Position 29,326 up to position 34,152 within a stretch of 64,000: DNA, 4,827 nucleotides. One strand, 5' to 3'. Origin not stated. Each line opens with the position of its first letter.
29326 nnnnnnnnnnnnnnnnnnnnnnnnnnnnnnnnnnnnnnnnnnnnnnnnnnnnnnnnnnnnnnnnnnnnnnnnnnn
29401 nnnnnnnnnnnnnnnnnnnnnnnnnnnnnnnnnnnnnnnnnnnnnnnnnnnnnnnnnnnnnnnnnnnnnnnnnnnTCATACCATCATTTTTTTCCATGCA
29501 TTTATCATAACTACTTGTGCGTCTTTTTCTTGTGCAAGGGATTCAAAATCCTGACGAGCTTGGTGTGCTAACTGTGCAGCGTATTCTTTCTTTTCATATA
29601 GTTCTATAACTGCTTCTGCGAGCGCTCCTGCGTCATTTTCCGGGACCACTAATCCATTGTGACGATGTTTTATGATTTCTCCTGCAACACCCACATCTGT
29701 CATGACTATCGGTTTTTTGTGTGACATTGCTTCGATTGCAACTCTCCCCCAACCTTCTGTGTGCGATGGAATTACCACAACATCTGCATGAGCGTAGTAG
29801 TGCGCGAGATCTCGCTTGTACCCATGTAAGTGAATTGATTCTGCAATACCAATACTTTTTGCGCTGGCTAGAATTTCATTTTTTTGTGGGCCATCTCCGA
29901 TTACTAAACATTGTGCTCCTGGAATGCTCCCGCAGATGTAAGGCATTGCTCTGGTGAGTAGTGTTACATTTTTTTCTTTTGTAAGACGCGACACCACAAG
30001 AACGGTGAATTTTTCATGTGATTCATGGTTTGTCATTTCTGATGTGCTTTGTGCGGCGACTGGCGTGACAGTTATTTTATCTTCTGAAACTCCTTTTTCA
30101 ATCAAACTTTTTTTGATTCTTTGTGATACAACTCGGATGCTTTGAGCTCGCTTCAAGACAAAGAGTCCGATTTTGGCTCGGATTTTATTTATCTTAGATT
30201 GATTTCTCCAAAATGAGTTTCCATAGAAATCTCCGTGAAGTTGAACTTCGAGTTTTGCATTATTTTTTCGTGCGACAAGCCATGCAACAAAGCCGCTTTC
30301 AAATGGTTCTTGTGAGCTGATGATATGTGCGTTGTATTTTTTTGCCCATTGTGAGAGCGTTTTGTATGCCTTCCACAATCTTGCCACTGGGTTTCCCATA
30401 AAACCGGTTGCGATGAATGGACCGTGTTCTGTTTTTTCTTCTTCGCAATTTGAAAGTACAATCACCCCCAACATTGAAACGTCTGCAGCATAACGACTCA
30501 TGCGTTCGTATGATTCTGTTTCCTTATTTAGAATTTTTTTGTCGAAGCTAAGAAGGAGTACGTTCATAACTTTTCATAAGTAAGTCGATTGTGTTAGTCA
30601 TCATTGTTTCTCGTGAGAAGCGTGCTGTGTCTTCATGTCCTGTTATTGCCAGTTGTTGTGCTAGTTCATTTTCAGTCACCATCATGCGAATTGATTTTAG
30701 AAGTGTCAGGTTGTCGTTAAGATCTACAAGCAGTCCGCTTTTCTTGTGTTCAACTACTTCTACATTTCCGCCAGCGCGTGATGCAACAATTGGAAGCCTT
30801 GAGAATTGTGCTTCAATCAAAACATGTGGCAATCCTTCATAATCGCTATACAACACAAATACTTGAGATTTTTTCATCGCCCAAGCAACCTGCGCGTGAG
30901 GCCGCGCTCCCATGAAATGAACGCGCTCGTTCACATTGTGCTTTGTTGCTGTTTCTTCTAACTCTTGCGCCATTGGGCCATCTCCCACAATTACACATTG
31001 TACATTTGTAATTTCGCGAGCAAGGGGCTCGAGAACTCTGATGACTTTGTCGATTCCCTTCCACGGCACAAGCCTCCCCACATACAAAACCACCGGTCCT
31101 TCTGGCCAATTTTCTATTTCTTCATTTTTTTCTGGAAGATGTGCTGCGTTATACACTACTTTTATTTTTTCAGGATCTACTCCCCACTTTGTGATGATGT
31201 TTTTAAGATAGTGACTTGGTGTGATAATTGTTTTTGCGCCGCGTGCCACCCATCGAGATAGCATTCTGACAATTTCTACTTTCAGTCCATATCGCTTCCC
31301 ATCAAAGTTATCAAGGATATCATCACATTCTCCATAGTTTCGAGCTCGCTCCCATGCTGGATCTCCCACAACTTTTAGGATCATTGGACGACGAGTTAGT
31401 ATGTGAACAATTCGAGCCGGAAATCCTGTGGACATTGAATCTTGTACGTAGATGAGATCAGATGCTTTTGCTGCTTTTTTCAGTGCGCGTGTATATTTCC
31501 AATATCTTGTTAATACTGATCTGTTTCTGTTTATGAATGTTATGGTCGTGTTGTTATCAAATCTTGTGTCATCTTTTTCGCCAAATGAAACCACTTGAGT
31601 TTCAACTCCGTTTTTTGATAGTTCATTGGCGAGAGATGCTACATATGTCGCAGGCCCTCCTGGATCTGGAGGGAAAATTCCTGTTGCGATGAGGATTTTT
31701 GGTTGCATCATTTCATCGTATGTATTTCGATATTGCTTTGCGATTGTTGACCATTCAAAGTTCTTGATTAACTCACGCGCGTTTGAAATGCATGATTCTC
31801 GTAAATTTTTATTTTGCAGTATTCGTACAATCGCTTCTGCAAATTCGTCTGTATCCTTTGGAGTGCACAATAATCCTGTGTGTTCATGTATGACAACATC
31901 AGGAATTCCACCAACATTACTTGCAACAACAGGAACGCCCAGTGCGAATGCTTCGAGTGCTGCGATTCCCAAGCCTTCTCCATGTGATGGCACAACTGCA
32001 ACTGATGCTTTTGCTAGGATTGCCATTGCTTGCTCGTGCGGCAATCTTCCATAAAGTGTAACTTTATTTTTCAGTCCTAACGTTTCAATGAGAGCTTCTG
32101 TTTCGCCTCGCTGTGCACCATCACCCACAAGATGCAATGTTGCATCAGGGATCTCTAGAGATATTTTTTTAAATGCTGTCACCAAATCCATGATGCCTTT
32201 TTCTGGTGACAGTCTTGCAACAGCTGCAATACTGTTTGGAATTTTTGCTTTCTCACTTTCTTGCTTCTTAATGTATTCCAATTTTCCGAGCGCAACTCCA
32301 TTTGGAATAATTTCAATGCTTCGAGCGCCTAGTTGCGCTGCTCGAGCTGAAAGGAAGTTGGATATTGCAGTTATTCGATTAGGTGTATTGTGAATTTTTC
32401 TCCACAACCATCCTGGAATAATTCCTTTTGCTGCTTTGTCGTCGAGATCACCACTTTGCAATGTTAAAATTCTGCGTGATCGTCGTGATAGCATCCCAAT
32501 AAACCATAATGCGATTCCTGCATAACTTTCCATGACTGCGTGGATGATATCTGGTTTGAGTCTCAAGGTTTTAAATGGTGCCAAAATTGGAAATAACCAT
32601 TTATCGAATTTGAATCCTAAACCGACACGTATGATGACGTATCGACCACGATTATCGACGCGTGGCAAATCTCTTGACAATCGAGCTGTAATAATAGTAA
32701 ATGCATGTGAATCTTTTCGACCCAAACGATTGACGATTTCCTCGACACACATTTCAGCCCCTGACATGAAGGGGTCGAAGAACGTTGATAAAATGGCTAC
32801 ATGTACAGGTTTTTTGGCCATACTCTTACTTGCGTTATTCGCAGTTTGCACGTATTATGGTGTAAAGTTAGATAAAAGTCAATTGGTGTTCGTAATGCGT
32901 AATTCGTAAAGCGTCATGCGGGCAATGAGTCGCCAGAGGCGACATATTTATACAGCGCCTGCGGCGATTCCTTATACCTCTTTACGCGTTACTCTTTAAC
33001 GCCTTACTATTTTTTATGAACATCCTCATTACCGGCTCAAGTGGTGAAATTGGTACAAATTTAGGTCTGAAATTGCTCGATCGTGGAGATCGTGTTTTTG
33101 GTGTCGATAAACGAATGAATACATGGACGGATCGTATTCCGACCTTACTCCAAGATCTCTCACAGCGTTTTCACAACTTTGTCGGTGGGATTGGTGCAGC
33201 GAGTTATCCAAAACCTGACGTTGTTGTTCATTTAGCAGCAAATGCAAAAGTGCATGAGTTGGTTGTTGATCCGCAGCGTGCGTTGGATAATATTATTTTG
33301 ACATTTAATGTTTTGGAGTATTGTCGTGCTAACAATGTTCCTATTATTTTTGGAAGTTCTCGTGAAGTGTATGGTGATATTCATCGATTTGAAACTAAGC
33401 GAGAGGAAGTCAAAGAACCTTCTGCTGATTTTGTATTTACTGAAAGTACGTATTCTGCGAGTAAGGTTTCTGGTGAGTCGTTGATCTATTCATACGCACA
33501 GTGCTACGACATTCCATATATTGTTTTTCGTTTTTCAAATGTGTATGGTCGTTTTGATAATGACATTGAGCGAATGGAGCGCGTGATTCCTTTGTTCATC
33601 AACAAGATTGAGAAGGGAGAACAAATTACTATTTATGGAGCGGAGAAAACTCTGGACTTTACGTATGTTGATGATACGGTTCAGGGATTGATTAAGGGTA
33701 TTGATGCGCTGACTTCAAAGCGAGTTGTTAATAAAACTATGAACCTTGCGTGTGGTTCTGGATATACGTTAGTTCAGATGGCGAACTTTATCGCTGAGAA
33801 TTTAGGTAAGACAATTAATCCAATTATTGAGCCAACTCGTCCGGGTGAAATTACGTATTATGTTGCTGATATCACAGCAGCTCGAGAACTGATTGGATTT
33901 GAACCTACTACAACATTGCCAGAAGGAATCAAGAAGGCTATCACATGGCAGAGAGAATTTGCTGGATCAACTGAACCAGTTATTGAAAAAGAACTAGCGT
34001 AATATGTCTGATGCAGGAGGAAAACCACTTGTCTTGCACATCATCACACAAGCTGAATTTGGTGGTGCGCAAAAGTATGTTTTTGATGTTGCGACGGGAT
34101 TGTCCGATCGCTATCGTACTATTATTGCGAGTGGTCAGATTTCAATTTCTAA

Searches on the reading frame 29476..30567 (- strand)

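Call 6: search_protein_families(library=pfam, proteins=[window:29476-30567:-], max_evalue=0.001)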
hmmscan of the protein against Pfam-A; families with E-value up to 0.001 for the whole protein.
window:29476-30567:- (363 aa): 5 families
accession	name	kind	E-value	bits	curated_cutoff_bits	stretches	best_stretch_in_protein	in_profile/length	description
PF00534.26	Glycos_transf_1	-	2.3e-40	138.4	26.4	1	182-339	11-171/172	Glycosyl transferases group 1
PF13692.12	Glyco_trans_1_4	-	4e-35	121.6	27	1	187-325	2-141/142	Glycosyl transferases group 1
PF20706.3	GT4-conflict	-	9.7e-13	48.3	26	1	94-342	95-373/385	Family 4 Glycosyltransferase in conflict systems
PF13439.12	Glyco_transf_4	-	1.1e-11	45.5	28.5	1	48-169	41-163/170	Glycosyltransferase Family 4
PF13579.12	Glyco_trans_4_4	-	2.6e-08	34.8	29.7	1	58-170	49-157/158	Glycosyl transferase 4-like domain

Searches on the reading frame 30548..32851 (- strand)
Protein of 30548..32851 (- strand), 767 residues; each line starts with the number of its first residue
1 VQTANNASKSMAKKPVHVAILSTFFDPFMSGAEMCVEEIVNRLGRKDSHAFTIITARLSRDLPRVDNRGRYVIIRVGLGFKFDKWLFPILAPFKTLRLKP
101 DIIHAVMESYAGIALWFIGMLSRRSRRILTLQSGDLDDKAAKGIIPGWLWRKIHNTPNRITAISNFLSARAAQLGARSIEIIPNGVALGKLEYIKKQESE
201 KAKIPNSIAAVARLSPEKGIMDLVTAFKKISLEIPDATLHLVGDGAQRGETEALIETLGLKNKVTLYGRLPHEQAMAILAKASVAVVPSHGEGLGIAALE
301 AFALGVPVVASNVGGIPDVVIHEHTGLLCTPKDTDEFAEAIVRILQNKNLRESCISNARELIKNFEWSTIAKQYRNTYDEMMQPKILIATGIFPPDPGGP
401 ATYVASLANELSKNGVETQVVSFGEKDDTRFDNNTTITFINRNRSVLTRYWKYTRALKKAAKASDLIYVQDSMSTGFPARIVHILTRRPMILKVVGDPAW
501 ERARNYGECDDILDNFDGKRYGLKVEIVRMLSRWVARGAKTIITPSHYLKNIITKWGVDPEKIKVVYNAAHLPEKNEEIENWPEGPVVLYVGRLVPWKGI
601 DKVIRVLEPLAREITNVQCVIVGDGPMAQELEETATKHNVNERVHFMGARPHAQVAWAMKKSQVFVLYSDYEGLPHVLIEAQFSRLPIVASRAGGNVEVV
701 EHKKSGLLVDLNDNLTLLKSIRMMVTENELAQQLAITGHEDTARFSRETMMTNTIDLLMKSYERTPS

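Call 6: search_protein_families(library=pfam, proteins=[window:30548-32851:-], max_evalue=0.001)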
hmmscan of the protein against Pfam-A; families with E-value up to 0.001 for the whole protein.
window:30548-32851:- (767 aa): 7 families
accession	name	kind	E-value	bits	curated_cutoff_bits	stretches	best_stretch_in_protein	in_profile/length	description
PF00534.26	Glycos_transf_1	-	1.8e-84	282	26.4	2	196-360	6-171/172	Glycosyl transferases group 1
PF13692.12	Glyco_trans_1_4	-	8.1e-68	227.6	27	2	207-347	3-142/142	Glycosyl transferases group 1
PF13439.12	Glyco_transf_4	-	7e-35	121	28.5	2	397-569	1-165/170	Glycosyltransferase Family 4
PF13579.12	Glyco_trans_4_4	-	1.5e-29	103.8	29.7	2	398-568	1-157/158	Glycosyl transferase 4-like domain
PF20706.3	GT4-conflict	-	4.3e-18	65.9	26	2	200-372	192-383/385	Family 4 Glycosyltransferase in conflict systems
PF13524.12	Glyco_trans_1_2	-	7.7e-09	36.1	25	1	235-373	13-141/144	Glycosyl transferase-like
PF13477.12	Glyco_trans_4_2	-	3e-05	24.6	23.4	0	402-496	11-108/139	Glycosyl transferase 4-like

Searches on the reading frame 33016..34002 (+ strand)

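Call 6: search_protein_families(library=pfam, proteins=[window:33016-34002:+], max_evalue=0.001)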
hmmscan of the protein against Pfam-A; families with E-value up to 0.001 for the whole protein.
window:33016-34002:+ (328 aa): 6 families
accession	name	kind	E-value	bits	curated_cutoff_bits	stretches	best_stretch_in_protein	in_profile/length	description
PF01370.27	Epimerase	-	3.5e-40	138.3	20.9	1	3-234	1-230/240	NAD dependent epimerase/dehydratase family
PF16363.11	GDP_Man_Dehyd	-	3.3e-35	122.6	27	1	4-307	1-331/332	GDP-mannose 4,6 dehydratase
PF04321.23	RmlD_sub_bind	-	1.2e-13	51.3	27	1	1-270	1-241/287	RmlD substrate binding domain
PF07993.18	NAD_binding_4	-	1.3e-10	41.3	20.1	1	68-222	90-255/258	Male sterility protein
PF01073.25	3Beta_HSD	-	6e-08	32.5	22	1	5-235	2-235/280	3-beta hydroxysteroid dehydrogenase/isomerase family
PF02719.21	Polysacc_synt_2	-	4.7e-07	29.7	20.2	0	144-278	136-267/293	Polysaccharide biosynthesis protein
